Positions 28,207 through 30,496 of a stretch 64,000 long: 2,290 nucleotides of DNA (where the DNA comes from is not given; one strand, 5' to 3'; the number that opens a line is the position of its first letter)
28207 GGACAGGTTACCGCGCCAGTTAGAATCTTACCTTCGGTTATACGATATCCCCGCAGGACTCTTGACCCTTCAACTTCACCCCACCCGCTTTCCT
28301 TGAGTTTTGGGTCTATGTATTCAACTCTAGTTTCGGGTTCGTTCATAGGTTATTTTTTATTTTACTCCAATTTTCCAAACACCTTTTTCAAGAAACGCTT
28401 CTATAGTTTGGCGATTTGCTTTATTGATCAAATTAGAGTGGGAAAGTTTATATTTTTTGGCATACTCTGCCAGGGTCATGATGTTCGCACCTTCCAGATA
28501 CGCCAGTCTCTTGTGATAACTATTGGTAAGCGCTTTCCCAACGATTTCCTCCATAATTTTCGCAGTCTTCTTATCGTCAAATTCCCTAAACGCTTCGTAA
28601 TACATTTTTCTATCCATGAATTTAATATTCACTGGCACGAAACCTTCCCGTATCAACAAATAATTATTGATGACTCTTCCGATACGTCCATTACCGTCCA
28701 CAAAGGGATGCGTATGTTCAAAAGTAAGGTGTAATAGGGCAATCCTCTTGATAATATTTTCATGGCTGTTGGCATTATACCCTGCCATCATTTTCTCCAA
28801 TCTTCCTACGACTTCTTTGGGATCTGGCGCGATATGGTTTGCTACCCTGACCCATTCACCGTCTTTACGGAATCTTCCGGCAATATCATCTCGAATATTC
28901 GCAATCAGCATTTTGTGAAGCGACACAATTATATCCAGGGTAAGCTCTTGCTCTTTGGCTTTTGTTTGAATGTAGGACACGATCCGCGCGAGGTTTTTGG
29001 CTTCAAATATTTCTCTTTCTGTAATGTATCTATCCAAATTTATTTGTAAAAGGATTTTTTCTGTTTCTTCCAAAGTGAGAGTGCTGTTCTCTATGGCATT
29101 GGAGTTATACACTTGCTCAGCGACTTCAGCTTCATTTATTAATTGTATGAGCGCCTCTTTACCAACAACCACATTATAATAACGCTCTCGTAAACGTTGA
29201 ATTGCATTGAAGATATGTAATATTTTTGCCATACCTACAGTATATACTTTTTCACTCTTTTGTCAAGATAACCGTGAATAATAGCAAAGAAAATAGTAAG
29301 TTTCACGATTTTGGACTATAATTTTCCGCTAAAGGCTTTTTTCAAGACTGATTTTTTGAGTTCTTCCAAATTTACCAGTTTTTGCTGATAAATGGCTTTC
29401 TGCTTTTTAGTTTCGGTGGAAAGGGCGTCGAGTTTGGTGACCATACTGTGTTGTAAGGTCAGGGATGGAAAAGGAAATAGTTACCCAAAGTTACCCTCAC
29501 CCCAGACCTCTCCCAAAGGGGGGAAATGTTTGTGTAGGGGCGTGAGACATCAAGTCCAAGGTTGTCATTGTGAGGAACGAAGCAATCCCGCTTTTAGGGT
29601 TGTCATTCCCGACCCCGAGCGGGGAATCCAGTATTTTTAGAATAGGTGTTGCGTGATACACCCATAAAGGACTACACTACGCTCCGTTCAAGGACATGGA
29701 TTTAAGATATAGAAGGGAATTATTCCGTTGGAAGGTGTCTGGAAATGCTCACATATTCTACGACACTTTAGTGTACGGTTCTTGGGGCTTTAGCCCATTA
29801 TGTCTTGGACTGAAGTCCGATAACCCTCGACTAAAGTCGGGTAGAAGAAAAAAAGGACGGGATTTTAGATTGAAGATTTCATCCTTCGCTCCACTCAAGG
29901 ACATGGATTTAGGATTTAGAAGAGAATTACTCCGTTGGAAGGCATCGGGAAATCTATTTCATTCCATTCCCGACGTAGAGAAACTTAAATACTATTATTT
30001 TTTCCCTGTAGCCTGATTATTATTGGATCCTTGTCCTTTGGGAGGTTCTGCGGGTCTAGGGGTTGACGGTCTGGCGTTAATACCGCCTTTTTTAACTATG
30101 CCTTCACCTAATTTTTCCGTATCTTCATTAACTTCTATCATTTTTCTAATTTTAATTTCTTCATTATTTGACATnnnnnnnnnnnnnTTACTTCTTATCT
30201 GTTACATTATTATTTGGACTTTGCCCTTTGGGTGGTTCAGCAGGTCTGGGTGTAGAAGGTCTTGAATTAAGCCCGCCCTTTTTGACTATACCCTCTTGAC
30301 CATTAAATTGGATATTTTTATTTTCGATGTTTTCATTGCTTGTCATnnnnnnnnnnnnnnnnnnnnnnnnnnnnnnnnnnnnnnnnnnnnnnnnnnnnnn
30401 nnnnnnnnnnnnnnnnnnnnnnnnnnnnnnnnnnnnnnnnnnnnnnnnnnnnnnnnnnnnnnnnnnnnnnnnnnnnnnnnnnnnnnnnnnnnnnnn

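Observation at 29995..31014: DUF6338-like membrane protein followed by two unannotated paralogous Pro-rich peptides under purifying selection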

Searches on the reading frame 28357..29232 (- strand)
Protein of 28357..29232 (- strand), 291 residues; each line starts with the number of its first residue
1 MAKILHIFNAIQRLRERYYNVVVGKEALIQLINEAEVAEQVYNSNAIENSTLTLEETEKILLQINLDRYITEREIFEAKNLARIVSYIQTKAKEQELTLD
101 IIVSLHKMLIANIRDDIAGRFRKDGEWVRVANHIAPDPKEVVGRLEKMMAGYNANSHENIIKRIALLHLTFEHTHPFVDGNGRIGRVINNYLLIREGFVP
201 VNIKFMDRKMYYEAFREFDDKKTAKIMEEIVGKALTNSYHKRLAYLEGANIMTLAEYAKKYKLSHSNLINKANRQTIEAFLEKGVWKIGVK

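Call 3: search_protein_families(library=pfam, proteins=[window:28357-29232:-], max_evalue=1)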
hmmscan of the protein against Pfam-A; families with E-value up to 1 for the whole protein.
window:28357-29232:- (291 aa): 2 families
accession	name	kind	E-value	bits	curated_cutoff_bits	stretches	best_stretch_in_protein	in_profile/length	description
PF02661.23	Fic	-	5.4e-22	78.9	24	1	97-193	2-93/93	Fic/DOC family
PF14769.11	CLAMP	-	0.21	12.5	22.7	0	43-90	28-78/99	Flagellar C1a complex subunit C1a-32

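Call 13: search_protein_families(library=padloc, proteins=[window:28357-29232:-], max_evalue=1)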
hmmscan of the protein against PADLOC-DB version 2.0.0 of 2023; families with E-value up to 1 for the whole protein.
window:28357-29232:- (291 aa): 10 families
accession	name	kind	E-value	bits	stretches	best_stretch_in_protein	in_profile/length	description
PDLC04836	PDC-S04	-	1.2e-33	114.3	1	39-247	28-238/244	-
PDLC04840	PDC-S04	-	3.1e-32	110.1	1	41-230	16-211/227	-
PDLC03963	SoFic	-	8.4e-28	95.8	1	37-217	57-242/361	-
PDLC04837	PDC-S04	-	1e-26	91.7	1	31-230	20-219/234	-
PDLC04966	PDC-S24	-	1.2e-16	58.6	1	68-203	203-346/497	-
PDLC04839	PDC-S04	-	2.3e-16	58.1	1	61-236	25-203/205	-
PDLC04838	PDC-S04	-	5.3e-10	37.4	1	76-237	42-204/209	-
PDLC04841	PDC-S04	-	9.1e-08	30.1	1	158-250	193-283/292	-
PDLC04842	PDC-S04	-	5.6e-07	27.5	1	153-262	94-197/202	-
PDLC04718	PDC-M59B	-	0.0052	14.9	1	159-206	52-99/159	-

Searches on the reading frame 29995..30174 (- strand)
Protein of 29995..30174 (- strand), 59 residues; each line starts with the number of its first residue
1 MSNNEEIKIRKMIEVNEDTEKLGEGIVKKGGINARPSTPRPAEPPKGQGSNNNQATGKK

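Call 3: search_protein_families(library=pfam, proteins=[window:29995-30174:-], max_evalue=1)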
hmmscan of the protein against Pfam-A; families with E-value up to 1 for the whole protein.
window:29995-30174:- (59 aa): 1 family
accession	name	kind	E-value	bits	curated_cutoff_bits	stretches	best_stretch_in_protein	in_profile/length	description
PF20810.2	MINT_RID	-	0.12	13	27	1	13-51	90-127/240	Msx2-interacting protein, nuclear receptor-interacting domain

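Call 13: search_protein_families(library=padloc, proteins=[window:29995-30174:-], max_evalue=1)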
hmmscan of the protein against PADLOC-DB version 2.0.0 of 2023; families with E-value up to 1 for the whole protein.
window:29995-30174:- (59 aa): 0 families

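Call 14: search_protein_families(library=phrogs, proteins=[window:29995-30174:-], max_evalue=1)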
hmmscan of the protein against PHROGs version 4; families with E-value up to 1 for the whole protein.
window:29995-30174:- (59 aa): 0 families

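Call 15: search_protein_families(library=ncbifam, proteins=[window:29995-30174:-], max_evalue=1)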
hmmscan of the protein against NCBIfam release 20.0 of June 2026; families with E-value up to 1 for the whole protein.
window:29995-30174:- (59 aa): 0 families

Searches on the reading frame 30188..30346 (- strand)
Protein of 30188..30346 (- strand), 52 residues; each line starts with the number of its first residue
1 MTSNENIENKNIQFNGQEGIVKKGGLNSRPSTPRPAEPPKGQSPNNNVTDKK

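Call 3: search_protein_families(library=pfam, proteins=[window:30188-30346:-], max_evalue=1)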
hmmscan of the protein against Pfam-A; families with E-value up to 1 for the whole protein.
window:30188-30346:- (52 aa): 0 families

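Call 7: find_homologous_proteins(query=A1, max_evalue=0.01)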
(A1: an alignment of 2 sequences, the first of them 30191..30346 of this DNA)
Query A1 (2 sequences) (52 aa, profile of the alignment): 19 proteins with E <= 0.01 among 52 candidates.
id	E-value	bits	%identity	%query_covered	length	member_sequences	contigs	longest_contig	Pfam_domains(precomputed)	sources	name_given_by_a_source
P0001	1.1e-33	133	62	90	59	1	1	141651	-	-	-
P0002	2.2e-26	109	100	100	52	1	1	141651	-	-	-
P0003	4.5e-12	64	61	85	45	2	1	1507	-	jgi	jgi:hypothetical protein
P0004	2.6e-11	61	69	67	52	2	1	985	-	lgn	-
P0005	3.3e-10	58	66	69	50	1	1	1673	-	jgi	jgi:hypothetical protein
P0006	1.8e-8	52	53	65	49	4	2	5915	-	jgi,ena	-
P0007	3.5e-8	51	81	52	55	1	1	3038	-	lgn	-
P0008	4.2e-8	51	59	85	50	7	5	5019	-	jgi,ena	jgi:hypothetical protein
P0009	6.4e-8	50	67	63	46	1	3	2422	-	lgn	-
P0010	1.3e-7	49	81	52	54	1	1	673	-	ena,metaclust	metaclust:\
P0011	2.0e-7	49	81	52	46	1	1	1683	-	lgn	-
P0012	2.3e-7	48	66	62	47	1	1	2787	-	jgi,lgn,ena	-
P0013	2.8e-7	48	78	52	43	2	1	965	-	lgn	-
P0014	4.7e-7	47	59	85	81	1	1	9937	-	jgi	jgi:hypothetical protein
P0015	5.8e-7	47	77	50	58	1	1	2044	-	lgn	-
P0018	1.4e-4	39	67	58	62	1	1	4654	-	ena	-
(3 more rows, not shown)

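Call 9: find_encoding_contigs(protein=P0014, flank=6000, max_places=4)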
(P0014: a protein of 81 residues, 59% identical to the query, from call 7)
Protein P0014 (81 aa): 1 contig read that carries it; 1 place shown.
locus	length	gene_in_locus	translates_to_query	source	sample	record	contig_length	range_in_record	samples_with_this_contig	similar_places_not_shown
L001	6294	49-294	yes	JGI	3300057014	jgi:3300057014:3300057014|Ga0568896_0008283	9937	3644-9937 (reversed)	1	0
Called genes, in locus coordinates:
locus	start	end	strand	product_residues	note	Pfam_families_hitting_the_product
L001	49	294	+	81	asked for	-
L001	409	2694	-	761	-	PF07715:Plug, PF00593:TonB_dep_Rec_b-barrel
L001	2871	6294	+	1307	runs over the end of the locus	PF07494:Reg_prop (faint), PF23748:Beta-prop_LRRK2 (faint), PF07495:Y_Y_Y, PF00512:HisKA, PF02518:HATPase_c, PF00072:Response_reg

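Call 10: find_encoding_contigs(protein=P0006, flank=6000, max_places=4)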
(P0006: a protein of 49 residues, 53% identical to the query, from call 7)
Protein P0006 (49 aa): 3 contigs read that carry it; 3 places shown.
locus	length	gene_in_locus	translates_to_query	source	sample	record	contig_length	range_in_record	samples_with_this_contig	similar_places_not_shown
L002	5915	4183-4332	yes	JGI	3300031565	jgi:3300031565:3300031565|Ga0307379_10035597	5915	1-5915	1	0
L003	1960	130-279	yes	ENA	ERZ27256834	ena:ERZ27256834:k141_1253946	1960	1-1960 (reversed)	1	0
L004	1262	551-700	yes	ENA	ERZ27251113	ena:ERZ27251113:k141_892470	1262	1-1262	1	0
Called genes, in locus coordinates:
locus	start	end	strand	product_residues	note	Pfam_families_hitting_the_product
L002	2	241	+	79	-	?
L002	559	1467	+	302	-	-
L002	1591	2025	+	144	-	-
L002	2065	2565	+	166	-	-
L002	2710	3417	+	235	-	-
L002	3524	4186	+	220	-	-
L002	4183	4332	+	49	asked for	-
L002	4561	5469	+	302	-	-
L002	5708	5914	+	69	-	?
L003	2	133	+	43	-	?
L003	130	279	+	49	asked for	-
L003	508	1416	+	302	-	-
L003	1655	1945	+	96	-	-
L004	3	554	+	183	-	?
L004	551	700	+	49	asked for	-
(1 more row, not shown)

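Call 11: find_encoding_contigs(protein=P0018, flank=6000, max_places=4)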
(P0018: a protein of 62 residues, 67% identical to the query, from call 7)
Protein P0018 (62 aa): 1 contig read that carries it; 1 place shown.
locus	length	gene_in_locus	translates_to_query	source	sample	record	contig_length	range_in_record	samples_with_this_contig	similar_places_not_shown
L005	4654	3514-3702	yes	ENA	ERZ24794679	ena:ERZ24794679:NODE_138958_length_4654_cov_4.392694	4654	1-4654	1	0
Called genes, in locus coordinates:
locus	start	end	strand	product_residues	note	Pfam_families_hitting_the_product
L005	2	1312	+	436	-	?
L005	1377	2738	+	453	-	PF18073:Zn_ribbon_LapB, PF13481:AAA_25, PF00154:RecA_N (weak), PF03796:DnaB_C (faint), PF06745:ATPase, PF23442:DUF7125 (faint), PF05362:Lon_C (faint), PF13541:ChlI (weak)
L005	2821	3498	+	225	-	-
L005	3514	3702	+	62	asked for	-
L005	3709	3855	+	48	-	-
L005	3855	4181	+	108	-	-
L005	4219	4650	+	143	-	-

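Call 13: search_protein_families(library=padloc, proteins=[window:30188-30346:-], max_evalue=1)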
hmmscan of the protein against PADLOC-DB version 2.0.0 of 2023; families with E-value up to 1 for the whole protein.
window:30188-30346:- (52 aa): 0 families

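Call 14: search_protein_families(library=phrogs, proteins=[window:30188-30346:-], max_evalue=1)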
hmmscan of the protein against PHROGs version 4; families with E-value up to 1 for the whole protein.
window:30188-30346:- (52 aa): 0 families

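Call 15: search_protein_families(library=ncbifam, proteins=[window:30188-30346:-], max_evalue=1)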
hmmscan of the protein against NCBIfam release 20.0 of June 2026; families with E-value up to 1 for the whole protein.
window:30188-30346:- (52 aa): 0 families

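Call 80: search_protein_families(library=padloc, alignment_id=A5, max_evalue=0.00001)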
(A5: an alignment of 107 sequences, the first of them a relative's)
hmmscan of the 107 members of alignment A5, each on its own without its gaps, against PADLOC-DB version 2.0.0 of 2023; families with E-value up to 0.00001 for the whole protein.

A. member 1, L001:409-2691:- (760 aa): 0 families

B. families by the number of members that match (of 107 scanned): 172 families (the first 25 are shown)
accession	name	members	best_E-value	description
PDLC04134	mad2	5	3.3e-24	mads_2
PDLC03599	REase_MTase_IIG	3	2.9e-112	Type IIG restriction enzyme-methyltransferase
PDLC02643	DrmMI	3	1.1e-72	DrmMI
PDLC03601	REase_MTase_IIG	3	6.5e-51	Type IIG restriction enzyme-methyltransferase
PDLC02646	DrmMI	3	4.5e-48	DrmMI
PDLC03609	REase_MTase_IIG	3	2.5e-40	Type IIG restriction enzyme-methyltransferase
PDLC02644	DrmMI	3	4.9e-35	DrmMI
PDLC02638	DrmMI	3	2.9e-19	DrmMI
PDLC02529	PglX|PglXI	3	4.4e-18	PglX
PDLC03338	MTase_II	3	3.2e-16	Type II methyltransferase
PDLC03618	REase_MTase_IIG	3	1.7e-15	Type IIG restriction enzyme-methyltransferase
PDLC02639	DrmMI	3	4.9e-10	DrmMI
PDLC03596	REase_MTase_IIG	2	0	Type IIG restriction enzyme-methyltransferase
PDLC03604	REase_MTase_IIG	2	9.2e-201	Type IIG restriction enzyme-methyltransferase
PDLC03598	REase_MTase_IIG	2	1.3e-81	Type IIG restriction enzyme-methyltransferase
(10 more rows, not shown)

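Call 81: search_protein_families(library=pfam, alignment_id=A5, max_evalue=0.0001)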
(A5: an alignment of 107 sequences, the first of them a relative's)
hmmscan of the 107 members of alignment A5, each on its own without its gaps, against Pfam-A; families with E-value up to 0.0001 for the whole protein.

A. member 1, L001:409-2691:- (760 aa): 4 families
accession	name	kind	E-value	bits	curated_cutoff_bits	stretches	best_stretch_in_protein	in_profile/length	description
PF00593.30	TonB_dep_Rec_b-barrel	-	2.9e-38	133.3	27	1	259-726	21-436/436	TonB dependent receptor-like, beta-barrel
PF07715.20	Plug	-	7.7e-20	71.8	23.9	1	121-232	3-107/107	TonB-dependent Receptor Plug Domain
PF14905.12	OMP_b-brl_3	-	1.2e-06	28.3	27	1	549-736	210-383/408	Outer membrane protein beta-barrel family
PF13620.12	CarboxypepD_reg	-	1.7e-05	25.5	32.3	1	24-83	2-63/82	Carboxypeptidase regulatory-like domain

B. families by the number of members that match (of 107 scanned): 97 families (the first 25 are shown)
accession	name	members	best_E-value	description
PF07669.17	Eco57I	3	5.6e-41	Eco57I restriction-modification methylase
PF20473.4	MmeI_Mtase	3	7.3e-30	MmeI, DNA-methyltransferase domain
PF02384.22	N6_Mtase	3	4.1e-21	N-6 DNA Methylase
PF00118.29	Cpn60_TCP1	2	4.6e-80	TCP-1/cpn60 chaperonin family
PF00589.27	Phage_integrase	2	1.3e-29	Phage integrase family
PF01555.25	N6_N4_Mtase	2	1e-22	DNA methylase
PF00656.27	Peptidase_C14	2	1.5e-18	Caspase domain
PF12950.13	TaqI_C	2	5.3e-15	TaqI-like C-terminal specificity domain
PF07719.23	TPR_2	2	1.9e-11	Tetratricopeptide repeat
PF00515.34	TPR_1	2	5.8e-11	Tetratricopeptide repeat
PF01381.28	HTH_3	2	2e-09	Helix-turn-helix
PF13181.12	TPR_8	2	6.4e-09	Tetratricopeptide repeat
PF13424.12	TPR_12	2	1.7e-07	Tetratricopeptide repeat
PF02333.21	Phytase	1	1.7e-192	Phytase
PF00330.25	Aconitase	1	2.2e-161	Aconitase family (aconitate hydratase)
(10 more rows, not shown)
